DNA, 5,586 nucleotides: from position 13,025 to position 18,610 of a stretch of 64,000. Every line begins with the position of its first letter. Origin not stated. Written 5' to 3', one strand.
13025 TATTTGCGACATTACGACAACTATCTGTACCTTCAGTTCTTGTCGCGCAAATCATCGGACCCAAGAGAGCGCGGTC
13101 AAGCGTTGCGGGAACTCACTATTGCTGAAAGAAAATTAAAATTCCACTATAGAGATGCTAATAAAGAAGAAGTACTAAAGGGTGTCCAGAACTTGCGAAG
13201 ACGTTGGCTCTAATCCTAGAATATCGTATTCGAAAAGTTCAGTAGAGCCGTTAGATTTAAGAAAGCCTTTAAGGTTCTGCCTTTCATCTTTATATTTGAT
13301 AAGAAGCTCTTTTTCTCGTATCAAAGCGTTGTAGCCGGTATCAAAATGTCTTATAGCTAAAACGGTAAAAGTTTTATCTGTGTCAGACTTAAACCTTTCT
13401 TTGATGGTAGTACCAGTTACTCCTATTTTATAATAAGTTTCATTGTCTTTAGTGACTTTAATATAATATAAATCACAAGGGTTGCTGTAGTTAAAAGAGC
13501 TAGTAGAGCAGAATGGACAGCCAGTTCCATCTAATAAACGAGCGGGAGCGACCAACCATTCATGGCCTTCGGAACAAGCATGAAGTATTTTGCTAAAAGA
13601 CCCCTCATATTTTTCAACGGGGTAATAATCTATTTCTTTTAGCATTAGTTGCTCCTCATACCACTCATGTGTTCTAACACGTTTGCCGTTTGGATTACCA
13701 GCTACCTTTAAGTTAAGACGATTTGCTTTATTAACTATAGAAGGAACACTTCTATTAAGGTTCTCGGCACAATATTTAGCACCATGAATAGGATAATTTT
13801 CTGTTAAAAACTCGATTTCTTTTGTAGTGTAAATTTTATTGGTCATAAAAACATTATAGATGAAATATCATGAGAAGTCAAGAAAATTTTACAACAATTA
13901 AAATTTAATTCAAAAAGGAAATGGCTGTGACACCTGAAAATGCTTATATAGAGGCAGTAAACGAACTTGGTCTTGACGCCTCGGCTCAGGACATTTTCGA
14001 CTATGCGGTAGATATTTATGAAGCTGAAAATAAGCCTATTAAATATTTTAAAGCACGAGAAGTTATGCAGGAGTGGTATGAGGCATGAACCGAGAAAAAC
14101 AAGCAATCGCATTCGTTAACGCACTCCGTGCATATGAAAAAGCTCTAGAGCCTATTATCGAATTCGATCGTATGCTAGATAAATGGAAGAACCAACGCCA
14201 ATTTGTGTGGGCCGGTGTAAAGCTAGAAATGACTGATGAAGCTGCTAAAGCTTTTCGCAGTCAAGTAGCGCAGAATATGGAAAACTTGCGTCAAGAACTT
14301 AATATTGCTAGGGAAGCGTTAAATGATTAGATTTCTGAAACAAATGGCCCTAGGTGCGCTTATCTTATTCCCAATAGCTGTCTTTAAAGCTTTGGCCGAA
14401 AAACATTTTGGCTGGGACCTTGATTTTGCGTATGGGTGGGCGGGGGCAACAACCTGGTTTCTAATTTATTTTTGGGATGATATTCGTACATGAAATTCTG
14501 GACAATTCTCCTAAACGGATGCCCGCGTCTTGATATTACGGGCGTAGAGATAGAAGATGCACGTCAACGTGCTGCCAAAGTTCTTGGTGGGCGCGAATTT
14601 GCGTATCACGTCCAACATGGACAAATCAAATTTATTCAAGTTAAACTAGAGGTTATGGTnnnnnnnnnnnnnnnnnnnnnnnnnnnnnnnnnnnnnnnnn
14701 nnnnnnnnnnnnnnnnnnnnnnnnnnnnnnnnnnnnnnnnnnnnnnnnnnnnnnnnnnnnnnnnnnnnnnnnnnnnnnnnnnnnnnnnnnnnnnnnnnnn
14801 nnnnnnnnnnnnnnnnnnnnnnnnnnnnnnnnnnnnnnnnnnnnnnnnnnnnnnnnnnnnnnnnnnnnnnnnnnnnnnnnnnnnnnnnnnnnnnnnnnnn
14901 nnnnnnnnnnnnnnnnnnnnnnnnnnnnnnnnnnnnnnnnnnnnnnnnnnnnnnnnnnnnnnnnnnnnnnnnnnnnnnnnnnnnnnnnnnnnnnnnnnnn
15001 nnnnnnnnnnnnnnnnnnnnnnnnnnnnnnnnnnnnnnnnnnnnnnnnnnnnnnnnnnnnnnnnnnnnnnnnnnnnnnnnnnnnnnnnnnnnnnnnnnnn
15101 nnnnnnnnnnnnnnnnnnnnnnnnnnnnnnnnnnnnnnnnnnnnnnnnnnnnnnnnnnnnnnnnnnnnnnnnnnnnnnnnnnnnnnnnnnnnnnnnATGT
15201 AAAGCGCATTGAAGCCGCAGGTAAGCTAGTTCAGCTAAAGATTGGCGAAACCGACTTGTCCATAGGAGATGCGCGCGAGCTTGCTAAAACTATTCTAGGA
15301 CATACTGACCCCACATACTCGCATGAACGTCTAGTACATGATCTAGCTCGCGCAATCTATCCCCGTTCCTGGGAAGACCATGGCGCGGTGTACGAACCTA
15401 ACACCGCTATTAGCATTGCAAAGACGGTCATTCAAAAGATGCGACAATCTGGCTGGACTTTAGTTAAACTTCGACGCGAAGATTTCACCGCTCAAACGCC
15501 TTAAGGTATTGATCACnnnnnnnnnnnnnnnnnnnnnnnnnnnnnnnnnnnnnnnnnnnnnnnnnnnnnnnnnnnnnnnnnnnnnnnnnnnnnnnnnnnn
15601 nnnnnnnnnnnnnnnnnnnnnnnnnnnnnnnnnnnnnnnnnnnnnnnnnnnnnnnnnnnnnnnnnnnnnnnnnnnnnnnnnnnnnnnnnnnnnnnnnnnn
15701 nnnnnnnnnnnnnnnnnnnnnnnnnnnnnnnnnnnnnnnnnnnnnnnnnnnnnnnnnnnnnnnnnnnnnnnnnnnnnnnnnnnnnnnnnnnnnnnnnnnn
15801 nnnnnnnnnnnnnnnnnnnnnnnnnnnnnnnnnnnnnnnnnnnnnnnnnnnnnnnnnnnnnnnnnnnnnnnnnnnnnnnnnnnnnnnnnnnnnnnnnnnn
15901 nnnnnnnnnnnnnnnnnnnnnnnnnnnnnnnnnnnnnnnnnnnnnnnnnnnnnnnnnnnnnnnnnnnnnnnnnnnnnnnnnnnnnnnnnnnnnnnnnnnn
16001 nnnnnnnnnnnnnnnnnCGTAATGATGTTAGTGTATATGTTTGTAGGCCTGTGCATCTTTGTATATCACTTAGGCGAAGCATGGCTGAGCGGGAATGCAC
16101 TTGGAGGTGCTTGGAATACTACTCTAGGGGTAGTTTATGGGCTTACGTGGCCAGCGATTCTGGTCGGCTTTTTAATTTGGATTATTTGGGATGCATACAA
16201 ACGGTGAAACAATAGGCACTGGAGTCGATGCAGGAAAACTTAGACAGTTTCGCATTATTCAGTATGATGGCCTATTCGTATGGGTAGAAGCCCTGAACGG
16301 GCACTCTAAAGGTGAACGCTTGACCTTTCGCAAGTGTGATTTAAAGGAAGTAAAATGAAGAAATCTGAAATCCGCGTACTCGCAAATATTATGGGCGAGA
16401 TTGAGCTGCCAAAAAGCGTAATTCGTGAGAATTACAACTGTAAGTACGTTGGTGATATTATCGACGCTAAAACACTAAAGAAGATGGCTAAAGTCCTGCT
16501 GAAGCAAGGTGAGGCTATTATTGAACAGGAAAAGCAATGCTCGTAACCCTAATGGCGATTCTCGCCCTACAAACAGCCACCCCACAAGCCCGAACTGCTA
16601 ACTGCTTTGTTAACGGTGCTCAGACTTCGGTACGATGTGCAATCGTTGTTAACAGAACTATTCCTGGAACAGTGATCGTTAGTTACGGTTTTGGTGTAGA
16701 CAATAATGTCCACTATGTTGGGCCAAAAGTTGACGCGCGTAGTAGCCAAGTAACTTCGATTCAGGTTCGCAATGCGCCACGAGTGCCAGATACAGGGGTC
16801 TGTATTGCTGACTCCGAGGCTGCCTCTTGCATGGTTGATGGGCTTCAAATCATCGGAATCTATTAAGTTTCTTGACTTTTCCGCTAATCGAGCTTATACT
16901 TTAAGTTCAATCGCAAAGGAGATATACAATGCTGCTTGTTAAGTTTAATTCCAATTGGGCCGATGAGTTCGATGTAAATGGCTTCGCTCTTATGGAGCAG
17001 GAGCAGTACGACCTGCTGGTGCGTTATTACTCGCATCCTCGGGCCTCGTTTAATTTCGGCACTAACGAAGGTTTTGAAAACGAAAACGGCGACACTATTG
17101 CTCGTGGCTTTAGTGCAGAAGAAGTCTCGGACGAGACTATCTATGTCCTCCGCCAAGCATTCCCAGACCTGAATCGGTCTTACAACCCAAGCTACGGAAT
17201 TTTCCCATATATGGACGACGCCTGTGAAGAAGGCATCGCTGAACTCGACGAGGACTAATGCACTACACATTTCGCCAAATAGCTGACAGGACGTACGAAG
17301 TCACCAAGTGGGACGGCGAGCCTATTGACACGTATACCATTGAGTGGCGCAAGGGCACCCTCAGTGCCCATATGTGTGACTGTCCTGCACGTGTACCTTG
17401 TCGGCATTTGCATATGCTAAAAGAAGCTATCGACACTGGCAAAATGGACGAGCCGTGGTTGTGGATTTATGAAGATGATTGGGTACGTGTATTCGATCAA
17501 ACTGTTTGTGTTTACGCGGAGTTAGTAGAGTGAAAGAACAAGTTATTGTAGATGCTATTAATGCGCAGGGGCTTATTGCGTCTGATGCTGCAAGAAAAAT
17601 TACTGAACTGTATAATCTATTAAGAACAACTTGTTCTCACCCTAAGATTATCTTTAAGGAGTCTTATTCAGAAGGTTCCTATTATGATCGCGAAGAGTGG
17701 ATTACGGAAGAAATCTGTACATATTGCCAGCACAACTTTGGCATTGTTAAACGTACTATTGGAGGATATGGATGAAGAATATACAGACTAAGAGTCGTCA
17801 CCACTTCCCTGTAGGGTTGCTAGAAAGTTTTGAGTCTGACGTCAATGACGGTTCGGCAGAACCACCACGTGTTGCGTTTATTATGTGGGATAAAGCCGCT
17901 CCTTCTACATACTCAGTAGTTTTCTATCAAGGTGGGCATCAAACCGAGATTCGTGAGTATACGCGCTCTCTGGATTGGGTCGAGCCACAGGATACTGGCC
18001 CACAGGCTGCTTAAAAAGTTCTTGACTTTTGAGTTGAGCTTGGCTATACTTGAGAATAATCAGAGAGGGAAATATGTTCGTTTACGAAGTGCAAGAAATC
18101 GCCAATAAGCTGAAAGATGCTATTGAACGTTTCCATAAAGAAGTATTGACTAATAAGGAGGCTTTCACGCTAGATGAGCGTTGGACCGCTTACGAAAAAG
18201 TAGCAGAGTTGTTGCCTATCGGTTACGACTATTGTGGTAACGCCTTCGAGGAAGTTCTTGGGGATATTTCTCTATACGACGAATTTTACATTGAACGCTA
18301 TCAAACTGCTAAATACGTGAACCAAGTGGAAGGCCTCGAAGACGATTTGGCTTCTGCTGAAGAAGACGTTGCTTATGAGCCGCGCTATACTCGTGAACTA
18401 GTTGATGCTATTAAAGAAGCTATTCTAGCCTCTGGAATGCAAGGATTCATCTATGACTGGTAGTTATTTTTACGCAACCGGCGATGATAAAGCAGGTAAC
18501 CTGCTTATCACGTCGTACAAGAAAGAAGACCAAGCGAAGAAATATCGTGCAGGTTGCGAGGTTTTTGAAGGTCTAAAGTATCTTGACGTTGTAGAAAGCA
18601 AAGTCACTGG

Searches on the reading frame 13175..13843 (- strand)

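Call 23: search_protein_families(library=pfam, proteins=[window:13175-13843:-], max_evalue=0.01)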
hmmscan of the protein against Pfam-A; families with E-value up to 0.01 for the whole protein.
window:13175-13843:- (222 aa): 3 families
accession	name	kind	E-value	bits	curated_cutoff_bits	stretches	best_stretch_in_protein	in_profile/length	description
PF13455.12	MUG113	-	0.00013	22.9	22.3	1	138-204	1-59/73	Meiotically up-regulated gene 113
PF14311.12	DUF4379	-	0.0011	19.6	24.5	1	80-114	20-55/56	Probable Treble clef zinc finger domain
PF10544.15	T5orf172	-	0.0015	19.4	20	1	127-207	4-89/101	T5orf172 domain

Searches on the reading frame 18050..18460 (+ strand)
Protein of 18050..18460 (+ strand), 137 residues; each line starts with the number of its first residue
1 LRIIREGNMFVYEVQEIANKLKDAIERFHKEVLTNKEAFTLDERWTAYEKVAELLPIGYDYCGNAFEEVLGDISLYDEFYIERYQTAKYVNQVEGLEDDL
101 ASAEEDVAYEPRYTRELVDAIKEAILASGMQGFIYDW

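Call 23: search_protein_families(library=pfam, proteins=[window:18050-18460:+], max_evalue=0.01)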
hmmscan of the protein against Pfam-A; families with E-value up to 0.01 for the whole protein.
window:18050-18460:+ (137 aa): 1 family
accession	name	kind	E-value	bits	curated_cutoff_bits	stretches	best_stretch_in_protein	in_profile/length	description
PF22885.1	DUF7020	-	2e-16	60.9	25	1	22-137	7-131/131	Domain of unknown function (DUF7020)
